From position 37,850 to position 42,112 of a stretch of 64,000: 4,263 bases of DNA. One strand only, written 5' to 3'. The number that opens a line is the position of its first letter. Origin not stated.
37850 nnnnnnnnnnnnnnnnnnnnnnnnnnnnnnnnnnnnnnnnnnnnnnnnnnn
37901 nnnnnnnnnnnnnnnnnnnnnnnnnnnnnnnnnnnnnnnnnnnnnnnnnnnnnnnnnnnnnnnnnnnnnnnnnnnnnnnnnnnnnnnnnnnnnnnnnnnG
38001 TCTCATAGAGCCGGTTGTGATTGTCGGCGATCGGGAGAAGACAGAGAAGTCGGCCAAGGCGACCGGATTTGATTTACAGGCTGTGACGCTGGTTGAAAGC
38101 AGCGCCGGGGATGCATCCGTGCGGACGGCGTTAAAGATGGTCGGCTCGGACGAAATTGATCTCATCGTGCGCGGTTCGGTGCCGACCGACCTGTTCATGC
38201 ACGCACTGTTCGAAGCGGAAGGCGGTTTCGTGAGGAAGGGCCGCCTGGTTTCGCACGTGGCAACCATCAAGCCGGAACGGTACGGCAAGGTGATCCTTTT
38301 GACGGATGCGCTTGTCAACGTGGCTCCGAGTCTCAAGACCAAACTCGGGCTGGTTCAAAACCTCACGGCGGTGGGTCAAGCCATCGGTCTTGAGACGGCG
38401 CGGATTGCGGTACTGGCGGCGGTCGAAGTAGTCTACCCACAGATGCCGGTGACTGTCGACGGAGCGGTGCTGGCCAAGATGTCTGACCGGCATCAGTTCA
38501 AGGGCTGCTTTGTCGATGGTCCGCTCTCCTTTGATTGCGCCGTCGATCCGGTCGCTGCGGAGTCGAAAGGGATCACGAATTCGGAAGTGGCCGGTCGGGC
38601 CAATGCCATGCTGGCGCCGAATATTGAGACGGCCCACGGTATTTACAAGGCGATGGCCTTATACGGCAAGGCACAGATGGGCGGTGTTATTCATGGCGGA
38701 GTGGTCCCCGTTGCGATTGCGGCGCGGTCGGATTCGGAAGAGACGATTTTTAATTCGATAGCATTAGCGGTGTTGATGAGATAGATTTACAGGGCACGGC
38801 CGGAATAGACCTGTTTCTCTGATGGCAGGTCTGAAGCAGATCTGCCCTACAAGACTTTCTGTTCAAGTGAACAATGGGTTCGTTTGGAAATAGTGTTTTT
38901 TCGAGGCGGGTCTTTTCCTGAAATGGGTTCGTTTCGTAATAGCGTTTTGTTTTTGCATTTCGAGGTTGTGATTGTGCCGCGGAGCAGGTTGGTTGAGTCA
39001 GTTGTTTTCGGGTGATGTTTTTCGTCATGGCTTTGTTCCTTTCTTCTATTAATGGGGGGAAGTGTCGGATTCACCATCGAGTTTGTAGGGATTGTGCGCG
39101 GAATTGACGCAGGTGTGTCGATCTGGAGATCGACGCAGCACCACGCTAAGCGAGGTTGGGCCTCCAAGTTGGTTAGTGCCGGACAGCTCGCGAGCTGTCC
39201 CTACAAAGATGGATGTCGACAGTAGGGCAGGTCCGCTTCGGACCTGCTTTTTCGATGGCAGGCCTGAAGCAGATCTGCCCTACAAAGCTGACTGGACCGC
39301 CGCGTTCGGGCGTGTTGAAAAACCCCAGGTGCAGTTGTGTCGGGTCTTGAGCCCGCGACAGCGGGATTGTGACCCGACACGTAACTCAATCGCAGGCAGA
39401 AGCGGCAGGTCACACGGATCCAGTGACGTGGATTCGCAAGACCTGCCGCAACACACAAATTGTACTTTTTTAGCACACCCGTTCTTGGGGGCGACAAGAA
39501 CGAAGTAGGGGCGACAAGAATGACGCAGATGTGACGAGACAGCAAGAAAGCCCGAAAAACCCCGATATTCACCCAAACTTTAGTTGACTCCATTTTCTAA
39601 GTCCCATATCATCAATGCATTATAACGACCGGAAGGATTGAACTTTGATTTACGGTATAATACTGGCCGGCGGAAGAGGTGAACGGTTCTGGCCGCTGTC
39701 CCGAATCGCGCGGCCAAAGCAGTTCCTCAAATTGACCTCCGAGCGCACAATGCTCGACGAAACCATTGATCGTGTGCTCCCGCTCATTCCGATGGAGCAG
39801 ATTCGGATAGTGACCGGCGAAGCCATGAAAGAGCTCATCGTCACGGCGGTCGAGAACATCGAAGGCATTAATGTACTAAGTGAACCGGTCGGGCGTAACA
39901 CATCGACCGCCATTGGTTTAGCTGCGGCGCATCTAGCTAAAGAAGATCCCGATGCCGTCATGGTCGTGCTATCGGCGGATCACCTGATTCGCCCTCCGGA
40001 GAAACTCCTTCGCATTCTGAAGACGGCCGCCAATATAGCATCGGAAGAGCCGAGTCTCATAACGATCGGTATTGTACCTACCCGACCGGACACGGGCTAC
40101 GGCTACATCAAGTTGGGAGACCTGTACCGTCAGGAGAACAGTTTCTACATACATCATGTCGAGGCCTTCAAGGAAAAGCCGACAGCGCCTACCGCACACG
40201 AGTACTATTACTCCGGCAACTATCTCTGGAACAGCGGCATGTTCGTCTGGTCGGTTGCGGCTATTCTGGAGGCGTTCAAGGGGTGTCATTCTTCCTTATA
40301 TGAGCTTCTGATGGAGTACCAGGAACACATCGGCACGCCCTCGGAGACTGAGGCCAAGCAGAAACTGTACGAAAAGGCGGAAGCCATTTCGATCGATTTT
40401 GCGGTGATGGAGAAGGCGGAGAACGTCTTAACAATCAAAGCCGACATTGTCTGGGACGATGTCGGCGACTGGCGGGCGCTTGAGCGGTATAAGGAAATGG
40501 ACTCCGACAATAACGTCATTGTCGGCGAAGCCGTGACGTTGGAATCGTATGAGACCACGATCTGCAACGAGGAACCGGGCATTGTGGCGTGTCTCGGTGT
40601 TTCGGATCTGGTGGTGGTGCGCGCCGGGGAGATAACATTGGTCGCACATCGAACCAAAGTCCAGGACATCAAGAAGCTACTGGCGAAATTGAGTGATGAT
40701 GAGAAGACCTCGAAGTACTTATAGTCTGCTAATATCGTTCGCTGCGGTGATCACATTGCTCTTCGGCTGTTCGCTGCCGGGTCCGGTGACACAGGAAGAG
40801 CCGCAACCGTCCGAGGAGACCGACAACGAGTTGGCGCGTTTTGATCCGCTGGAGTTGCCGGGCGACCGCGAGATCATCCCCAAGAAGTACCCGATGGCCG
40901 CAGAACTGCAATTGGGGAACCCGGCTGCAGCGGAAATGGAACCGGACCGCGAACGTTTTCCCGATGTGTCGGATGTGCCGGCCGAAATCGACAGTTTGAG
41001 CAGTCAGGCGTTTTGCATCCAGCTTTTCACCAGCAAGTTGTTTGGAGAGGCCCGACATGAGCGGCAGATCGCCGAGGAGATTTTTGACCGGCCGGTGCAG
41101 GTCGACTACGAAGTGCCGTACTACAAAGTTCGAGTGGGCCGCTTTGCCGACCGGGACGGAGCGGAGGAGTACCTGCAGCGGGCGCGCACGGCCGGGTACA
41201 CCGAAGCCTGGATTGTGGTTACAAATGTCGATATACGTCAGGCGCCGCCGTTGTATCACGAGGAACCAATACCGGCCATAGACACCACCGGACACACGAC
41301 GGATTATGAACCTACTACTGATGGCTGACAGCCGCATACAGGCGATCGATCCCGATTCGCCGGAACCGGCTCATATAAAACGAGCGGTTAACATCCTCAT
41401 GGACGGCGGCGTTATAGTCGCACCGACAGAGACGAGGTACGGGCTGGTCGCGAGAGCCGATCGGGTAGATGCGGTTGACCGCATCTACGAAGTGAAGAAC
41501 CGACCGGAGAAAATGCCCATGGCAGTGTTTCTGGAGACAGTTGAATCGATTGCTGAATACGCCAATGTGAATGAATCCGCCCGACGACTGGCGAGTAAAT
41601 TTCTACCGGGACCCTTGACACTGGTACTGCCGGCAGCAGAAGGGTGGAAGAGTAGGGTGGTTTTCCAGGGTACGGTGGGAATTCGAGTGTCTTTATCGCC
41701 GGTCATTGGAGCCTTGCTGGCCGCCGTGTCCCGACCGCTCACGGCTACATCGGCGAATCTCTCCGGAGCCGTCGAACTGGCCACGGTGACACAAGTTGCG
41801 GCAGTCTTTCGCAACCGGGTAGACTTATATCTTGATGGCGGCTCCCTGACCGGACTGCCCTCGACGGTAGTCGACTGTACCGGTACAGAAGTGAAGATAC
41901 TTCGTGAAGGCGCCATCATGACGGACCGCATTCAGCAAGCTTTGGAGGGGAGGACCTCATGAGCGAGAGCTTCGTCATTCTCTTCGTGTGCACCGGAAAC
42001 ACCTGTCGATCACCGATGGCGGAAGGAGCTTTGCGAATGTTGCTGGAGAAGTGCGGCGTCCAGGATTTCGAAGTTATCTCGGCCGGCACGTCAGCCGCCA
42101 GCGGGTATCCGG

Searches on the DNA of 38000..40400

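Call 3: search_rna_families(source=window, start=38000, end=40400, threshold=evalue, max_evalue=10, show_alignments=3)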
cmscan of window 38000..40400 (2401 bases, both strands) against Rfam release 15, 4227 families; matches with E-value up to 10: 1.
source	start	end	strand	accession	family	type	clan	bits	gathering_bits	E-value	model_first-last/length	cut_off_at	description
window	38929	38999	-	RF01933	bxd_5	Gene; lncRNA;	-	12.9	50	7.3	1-57/57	no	Bithoraxoid conserved region 5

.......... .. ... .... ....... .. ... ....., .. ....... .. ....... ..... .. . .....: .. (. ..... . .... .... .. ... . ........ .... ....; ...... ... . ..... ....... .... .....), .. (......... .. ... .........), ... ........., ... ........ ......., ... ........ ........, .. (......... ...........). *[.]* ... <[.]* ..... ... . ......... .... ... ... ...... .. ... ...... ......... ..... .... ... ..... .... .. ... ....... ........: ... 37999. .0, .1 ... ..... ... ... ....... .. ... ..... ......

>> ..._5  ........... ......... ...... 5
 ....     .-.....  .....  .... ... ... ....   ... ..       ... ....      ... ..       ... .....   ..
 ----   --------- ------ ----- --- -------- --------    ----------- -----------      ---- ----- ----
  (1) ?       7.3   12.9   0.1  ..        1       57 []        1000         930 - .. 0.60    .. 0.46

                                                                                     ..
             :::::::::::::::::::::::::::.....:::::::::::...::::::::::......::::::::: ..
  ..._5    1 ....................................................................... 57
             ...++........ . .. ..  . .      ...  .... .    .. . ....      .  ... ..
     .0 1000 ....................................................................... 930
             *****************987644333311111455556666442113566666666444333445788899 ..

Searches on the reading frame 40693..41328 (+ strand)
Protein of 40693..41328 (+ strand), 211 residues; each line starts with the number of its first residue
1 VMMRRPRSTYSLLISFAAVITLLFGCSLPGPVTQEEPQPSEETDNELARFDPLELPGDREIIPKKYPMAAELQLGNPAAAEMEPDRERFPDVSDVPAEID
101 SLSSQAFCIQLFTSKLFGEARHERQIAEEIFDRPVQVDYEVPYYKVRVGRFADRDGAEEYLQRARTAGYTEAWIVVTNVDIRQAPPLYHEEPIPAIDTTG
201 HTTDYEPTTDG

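Call 9: search_protein_families(library=pfam, proteins=[window:40693-41328:+], max_evalue=0.01)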
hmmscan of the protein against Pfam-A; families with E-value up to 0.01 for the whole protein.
window:40693-41328:+ (211 aa): 1 family
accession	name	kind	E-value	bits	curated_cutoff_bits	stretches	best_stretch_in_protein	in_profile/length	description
PF05036.18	SPOR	-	2.8e-06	28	21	1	104-175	2-75/76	SPOR domain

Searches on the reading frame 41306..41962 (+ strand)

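Call 9: search_protein_families(library=pfam, proteins=[window:41306-41962:+], max_evalue=0.01)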
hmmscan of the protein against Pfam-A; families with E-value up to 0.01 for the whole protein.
window:41306-41962:+ (218 aa): 1 family
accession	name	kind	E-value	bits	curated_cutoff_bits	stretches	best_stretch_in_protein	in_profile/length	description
PF01300.24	Sua5_yciO_yrdC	-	2.5e-50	170.9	25.1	1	30-202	2-178/178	Telomere recombination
